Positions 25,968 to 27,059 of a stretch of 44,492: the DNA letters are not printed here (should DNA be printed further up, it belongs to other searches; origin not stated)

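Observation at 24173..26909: Short divergent MTHFR-like gene directly coupled to bifurcating-type etfBA: candidate Etf-dependent methylene-THF reductase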

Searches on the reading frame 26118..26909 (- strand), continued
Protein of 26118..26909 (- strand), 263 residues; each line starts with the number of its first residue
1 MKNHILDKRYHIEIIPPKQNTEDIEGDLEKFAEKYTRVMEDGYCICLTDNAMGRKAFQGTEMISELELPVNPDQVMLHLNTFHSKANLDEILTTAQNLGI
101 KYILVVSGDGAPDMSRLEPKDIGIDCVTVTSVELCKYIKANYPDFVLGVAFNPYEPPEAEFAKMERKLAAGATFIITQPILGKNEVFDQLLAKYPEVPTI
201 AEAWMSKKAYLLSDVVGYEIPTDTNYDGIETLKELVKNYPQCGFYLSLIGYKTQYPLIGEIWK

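Call 46: find_encoding_contigs(protein=P0008, flank=10000, max_places=2)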
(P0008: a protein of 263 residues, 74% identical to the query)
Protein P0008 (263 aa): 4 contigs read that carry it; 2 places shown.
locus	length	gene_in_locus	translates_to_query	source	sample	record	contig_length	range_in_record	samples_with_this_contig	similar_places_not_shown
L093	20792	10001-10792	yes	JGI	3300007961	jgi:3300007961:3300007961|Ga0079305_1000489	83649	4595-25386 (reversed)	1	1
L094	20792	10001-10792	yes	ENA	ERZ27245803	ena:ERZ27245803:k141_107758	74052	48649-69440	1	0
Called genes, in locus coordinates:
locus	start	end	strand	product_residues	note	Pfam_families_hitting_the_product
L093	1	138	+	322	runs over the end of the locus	PF02779:Transket_pyr, PF02780:Transketolase_C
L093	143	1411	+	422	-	PF09861:Lar_N, PF21113:LarA_C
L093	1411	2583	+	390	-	PF00390:malic, PF03949:Malic_M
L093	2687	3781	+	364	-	PF03786:UxuA, PF01261:AP_endonuc_2 (weak)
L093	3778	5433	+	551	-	PF01232:Mannitol_dh, PF08125:Mannitol_dh_C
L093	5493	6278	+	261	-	PF12833:HTH_18, PF00165:HTH_AraC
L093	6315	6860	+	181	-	PF10050:DUF2284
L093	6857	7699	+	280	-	PF02574:S-methyl_trans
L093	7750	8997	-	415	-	PF10114:PocR, PF00165:HTH_AraC, PF12833:HTH_18, PF00165:HTH_AraC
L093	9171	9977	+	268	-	PF00809:Pterin_bind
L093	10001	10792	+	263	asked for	PF02219:MTHFR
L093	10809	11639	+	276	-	PF01012:ETF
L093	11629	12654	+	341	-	PF01012:ETF, PF00766:ETF_alpha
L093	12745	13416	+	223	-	PF02607:B12-binding_2, PF02310:B12-binding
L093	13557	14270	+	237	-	PF00702:Hydrolase, PF13419:HAD_2 (faint)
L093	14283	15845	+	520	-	PF13091:PLDc_2, PF00614:PLDc (weak), PF13091:PLDc_2, PF00614:PLDc (weak)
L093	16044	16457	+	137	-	PF02082:Rrf2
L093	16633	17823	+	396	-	PF00155:Aminotran_1_2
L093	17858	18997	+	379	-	PF00953:Glycos_transf_4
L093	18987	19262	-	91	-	-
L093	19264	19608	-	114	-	-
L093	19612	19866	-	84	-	-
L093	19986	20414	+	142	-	PF12850:Metallophos_2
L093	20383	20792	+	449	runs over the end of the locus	-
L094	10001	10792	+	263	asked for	PF02219:MTHFR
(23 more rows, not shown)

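Call 68: search_protein_families(library=pfam, proteins=[L058:11449-12342:+, L058:12392-13030:-, L058:13176-14675:-, L035:6823-7752:+, L049:2742-4373:+, L073:12832-13719:-, L054:4947-6926:-, L093:6315-6860:+, L093:12745-13416:+, L044:10352-11584:+], max_evalue=0.001)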
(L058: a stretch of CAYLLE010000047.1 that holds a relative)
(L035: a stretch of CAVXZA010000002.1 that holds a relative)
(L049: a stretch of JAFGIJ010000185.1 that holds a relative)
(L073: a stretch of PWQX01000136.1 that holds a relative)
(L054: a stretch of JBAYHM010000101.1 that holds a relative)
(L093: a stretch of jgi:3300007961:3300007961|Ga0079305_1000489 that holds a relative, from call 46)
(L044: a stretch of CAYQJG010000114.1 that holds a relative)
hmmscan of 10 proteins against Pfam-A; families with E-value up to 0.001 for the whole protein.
L058:11449-12342:+ (297 aa): 1 family
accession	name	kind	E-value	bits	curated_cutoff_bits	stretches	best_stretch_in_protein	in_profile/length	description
PF01226.23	Form_Nir_trans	-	6.9e-81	271.6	34.6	1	40-291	7-240/240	Formate/nitrite transporter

L058:12392-13030:- (212 aa): 2 families
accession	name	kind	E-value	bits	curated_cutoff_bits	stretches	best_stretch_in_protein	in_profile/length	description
PF02310.24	B12-binding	-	4.2e-25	88.4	32.1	1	90-201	1-118/121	B12 binding domain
PF02607.22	B12-binding_2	-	1.8e-21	76.5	23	1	5-77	2-73/74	B12 binding domain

L058:13176-14675:- (499 aa): 3 families
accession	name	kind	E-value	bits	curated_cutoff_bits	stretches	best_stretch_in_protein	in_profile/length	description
PF14574.11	RACo_C_ter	-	1.2e-73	247.9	27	1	241-496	1-250/261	C-terminal domain of RACo the ASKHA domain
PF17651.6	Raco_middle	-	9.5e-56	188.4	26.8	1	79-238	1-162/163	RACo middle region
PF17650.6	RACo_linker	-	1.7e-14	53.8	26.2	1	1-74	8-84/86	RACo linker region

L035:6823-7752:+ (309 aa): 2 families
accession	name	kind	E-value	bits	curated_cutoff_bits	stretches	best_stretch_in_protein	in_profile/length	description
PF02492.25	cobW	-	2.2e-35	122.3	20.7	1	12-190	1-179/180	CobW/HypB/UreG, nucleotide-binding domain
PF07683.19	CobW_C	-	1.2e-10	41.5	22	1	223-308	1-94/94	Cobalamin synthesis protein cobW C-terminal domain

L049:2742-4373:+ (543 aa): 2 families
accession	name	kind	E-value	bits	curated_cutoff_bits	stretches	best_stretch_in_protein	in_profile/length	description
PF01208.23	URO-D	-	6.3e-62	210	23.9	1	5-331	2-344/346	Uroporphyrinogen decarboxylase (URO-D)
PF13192.12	Thioredoxin_3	-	3.1e-10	40.4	24.8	1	468-540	5-76/76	Thioredoxin domain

L073:12832-13719:- (295 aa): 1 family
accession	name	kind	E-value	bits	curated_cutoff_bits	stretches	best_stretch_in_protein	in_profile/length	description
PF02574.22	S-methyl_trans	-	1.4e-70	238.9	22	1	16-292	1-282/283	Homocysteine S-methyltransferase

L054:4947-6926:- (659 aa): 3 families
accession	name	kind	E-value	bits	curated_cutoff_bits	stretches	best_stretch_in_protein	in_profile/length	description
PF01968.24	Hydantoinase_A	-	4.8e-31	108.5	22.9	1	182-326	1-147/291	Hydantoinase/oxoprolinase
PF05378.19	Hydant_A_N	-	1.2e-28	100.5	25.2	1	5-162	2-175/176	Hydantoinase/oxoprolinase N-terminal region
PF13941.12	MutL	-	1.6e-07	30.9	27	1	6-56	3-54/450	MutL protein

L093:6315-6860:+ (181 aa): 1 family
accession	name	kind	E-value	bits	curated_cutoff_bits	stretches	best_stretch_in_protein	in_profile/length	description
PF10050.14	DUF2284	-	9.7e-45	152.6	25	1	19-175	3-161/161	Predicted metal-binding protein (DUF2284)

L093:12745-13416:+ (223 aa): 2 families
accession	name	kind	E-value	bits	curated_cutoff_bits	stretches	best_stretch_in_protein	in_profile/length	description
PF02310.24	B12-binding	-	1.6e-26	93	32.1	1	98-206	2-116/121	B12 binding domain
PF02607.22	B12-binding_2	-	7.3e-20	71.4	23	1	12-84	2-73/74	B12 binding domain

L044:10352-11584:+ (410 aa): 1 family
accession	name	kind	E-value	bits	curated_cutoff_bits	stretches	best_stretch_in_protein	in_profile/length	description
PF07690.21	MFS_1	-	4.7e-30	105.1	33.4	2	20-364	12-347/347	Major Facilitator Superfamily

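Call 69: search_solved_structures(query=L046:13738-14538:+, max_evalue=0.00001)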
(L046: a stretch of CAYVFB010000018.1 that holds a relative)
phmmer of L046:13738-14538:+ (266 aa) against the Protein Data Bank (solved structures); distinct sequences matched with E-value up to 0.00001: 17.
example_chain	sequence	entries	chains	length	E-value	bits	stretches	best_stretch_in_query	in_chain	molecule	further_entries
4o0q_A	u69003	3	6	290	5e-62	212.8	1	1-264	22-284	Dihydropteroate synthase DHPS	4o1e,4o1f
2yci_X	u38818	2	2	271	1.6e-56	194.7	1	2-261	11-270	5-METHYLTETRAHYDROFOLATE CORRINOID/IRON SULFUR PROTEIN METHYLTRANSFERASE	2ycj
2yck_X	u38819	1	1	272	1.7e-56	194.7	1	2-261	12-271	5-METHYLTETRAHYDROFOLATE CORRINOID/IRON SULFUR PROTEIN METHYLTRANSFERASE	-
2e7f_A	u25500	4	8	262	4.7e-47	163.7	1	1-260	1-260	5-methyltetrahydrofolate corrinoid/iron sulfur protein methyltransferase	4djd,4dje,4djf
2ogy_A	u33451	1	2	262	6.3e-46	160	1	1-260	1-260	5-methyltetrahydrofolate corrinoid/iron sulfur protein methyltransferase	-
1f6y_A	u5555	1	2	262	8.5e-46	159.6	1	1-260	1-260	5-METHYLTETRAHYDROFOLATE CORRINOID/IRON SULFUR PROTEIN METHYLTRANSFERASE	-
5von_A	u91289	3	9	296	2.8e-29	105.5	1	2-230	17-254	5-methyltetrahydrofolate homocysteine S-methyltransferase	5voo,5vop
9cbo_A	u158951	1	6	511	1.1e-28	103.5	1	2-230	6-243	Methionine synthase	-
9cbq_A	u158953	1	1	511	1.2e-28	103.5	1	2-230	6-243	Methionine synthase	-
9cbp_A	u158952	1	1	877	1.8e-28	102.9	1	2-230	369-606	Methionine synthase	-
9cbr_A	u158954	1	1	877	2.4e-28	102.5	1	2-230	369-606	Methionine synthase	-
8ssc_A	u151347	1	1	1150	4.4e-28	101.6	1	2-230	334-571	Methionine synthase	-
8g3h_A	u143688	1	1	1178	1e-25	93.9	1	2-230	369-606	Methionine synthase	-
1q7m_A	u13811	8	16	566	1.2e-20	77.2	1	2-242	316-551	5-methyltetrahydrofolate S-homocysteine methyltransferase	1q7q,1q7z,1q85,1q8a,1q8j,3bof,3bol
3k13_A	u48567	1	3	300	2.3e-20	76.3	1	4-256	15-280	5-methyltetrahydrofolate-homocysteine methyltransferase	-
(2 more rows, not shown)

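Call 74: search_protein_families(library=pfam, proteins=[L024:5203-6213:+, L024:6210-6881:+, L024:6817-7707:+, L024:11153-12037:+, L024:12034-12792:+, L024:1731-4766:+], max_evalue=0.001)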
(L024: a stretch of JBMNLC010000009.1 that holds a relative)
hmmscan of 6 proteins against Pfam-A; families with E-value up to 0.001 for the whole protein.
L024:5203-6213:+ (336 aa): 5 families
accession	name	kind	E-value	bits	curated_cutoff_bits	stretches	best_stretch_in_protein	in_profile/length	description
PF00005.33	ABC_tran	-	1e-38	133.4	25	1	21-169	1-137/137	ABC transporter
PF09383.16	NIL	-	1e-25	89.8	24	1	262-333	2-73/73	NIL domain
PF02463.25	SMC_N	-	5.3e-08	33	40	1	33-213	26-213/220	RecF/RecN/SMC N terminal domain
PF13304.12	AAA_21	-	1.3e-07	32.4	27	0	117-203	213-302/304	AAA domain, putative AbiEii toxin, Type IV TA system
PF13401.12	AAA_22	-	0.00023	21.9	27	0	35-198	9-122/130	AAA domain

L024:6210-6881:+ (223 aa): 1 family
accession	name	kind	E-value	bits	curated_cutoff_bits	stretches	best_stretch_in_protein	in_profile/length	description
PF00528.27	BPD_transp_1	-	2.3e-21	76.8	26.4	1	37-221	1-183/184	Binding-protein-dependent transport system inner membrane component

L024:6817-7707:+ (296 aa): 1 family
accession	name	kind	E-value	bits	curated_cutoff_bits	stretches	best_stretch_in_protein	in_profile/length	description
PF03180.19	Lipoprotein_9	-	4.5e-88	294.8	27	1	61-296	1-236/236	NlpA lipoprotein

L024:11153-12037:+ (294 aa): 2 families
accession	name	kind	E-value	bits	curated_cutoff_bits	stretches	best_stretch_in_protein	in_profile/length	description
PF00005.33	ABC_tran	-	5.5e-23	82.5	25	1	21-158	1-136/137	ABC transporter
PF13304.12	AAA_21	-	6.3e-08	33.5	27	0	130-192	237-301/304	AAA domain, putative AbiEii toxin, Type IV TA system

L024:12034-12792:+ (252 aa): 0 families

L024:1731-4766:+ (1011 aa): 2 families
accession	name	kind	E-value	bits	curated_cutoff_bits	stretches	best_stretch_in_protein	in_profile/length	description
PF17132.9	Glyco_hydro_106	-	1.2e-32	113.7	29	2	165-711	207-710/743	alpha-L-rhamnosidase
PF22666.2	Glyco_hydro_2_N2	-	0.00023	21.7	27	1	891-969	52-131/167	Glycosyl hydrolase 2 galactose-binding domain-like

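Call 82: find_related_loci(query=L004:8823-9611:+, collection=metagenome_contigs, flank=4000)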
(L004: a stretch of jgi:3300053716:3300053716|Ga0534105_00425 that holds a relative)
Query L004:8823-9611:+ (262 aa) in metagenome_contigs; peptide patterns used: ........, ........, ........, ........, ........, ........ (x = any residue, [..] = any of these).
360 stretches matched a pattern; 207 encode a relative of the query (tblastn E <= 1e-3); the best 80 are kept; 80 distinct loci.
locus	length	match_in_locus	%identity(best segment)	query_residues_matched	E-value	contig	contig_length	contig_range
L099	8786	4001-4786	100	1-262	1e-174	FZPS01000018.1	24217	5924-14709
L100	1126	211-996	100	1-262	0e+0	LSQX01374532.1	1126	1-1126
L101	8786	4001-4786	84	1-262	5e-153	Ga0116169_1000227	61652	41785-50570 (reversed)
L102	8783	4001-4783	83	1-262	6e-149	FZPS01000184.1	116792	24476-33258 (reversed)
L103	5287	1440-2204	85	1-255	2e-149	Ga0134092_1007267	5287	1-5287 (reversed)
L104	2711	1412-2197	81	1-262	4e-152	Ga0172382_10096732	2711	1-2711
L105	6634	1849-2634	79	1-262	5e-144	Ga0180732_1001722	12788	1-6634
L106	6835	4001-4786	79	1-262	8e-144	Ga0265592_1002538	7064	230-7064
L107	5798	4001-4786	80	1-262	9e-144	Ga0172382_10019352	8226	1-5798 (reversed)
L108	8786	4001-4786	78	1-262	4e-143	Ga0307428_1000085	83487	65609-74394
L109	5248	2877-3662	79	1-262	5e-144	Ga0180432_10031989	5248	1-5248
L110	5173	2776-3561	78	1-262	2e-144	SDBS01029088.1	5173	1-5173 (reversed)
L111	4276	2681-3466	78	1-262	2e-145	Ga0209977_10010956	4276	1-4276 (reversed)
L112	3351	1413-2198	79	1-262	7e-148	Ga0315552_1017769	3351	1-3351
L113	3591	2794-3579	78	1-262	3e-147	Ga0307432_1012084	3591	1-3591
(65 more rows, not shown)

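Call 103: list_cluster_members(proteins=[P0024, P0022, P0059, P0014, P0032, P0096, P0112, P0101, P0081, P0089])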
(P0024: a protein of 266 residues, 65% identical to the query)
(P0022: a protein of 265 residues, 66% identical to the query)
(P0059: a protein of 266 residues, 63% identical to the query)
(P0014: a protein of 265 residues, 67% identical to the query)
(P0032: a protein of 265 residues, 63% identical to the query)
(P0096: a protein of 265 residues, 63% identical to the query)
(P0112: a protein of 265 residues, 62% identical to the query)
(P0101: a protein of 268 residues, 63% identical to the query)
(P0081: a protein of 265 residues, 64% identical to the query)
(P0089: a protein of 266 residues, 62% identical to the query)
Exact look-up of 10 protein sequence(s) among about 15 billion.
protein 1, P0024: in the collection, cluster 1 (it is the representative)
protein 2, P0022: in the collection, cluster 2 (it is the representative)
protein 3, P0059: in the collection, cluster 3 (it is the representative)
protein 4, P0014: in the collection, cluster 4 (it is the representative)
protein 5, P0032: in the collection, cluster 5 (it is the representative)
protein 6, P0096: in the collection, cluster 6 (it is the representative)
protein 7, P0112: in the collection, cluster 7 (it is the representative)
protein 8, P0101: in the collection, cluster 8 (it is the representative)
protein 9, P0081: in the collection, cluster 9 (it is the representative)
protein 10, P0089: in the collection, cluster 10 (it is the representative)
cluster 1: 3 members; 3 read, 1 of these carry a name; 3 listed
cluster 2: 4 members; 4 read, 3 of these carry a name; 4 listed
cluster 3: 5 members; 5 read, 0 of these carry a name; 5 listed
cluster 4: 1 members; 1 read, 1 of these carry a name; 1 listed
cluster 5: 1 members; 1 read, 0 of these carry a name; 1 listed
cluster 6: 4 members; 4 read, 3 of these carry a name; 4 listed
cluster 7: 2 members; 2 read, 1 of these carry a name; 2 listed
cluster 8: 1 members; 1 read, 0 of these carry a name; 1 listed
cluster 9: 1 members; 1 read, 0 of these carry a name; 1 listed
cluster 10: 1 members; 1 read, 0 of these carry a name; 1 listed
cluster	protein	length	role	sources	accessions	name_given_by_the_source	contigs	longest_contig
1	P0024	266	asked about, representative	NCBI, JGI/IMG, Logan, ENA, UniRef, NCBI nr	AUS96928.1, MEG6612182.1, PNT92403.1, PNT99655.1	hypothetical protein CDQ84_02165 [Clostridium thermosuccinogenes] | methylenetetrahydrofolate reductase (NADPH) | Methylenetetrahydrofolate reductase n=1 Tax=Clostridium thermosuccinogenes TaxID=84032 ...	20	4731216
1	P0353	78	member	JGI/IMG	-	-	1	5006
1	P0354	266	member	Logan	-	-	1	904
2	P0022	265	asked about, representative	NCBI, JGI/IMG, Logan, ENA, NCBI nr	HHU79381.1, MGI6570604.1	MAG: methylenetetrahydrofolate reductase [Caldicoprobacterales bacterium] | methylenetetrahydrofolate reductase (NADPH) | hypothetical protein [Clostridiales bacterium]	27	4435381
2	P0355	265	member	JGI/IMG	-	methylenetetrahydrofolate reductase (NADPH)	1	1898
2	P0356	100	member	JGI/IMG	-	methylenetetrahydrofolate reductase (NADPH)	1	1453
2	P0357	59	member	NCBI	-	-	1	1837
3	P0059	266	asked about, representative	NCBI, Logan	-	-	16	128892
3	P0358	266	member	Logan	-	-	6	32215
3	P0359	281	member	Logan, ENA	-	-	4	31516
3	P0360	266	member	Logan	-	-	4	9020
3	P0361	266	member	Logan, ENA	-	-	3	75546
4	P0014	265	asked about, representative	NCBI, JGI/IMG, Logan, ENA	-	methylenetetrahydrofolate reductase (NADPH)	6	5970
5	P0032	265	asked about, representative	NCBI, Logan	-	-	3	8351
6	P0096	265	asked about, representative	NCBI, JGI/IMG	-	methylenetetrahydrofolate reductase (NADPH)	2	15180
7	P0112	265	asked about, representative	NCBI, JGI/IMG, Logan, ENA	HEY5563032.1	MAG TPA: methylenetetrahydrofolate reductase [Clostridiaceae bacterium]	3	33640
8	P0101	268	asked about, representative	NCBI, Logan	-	-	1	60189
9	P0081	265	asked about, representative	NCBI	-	-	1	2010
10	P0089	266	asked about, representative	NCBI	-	-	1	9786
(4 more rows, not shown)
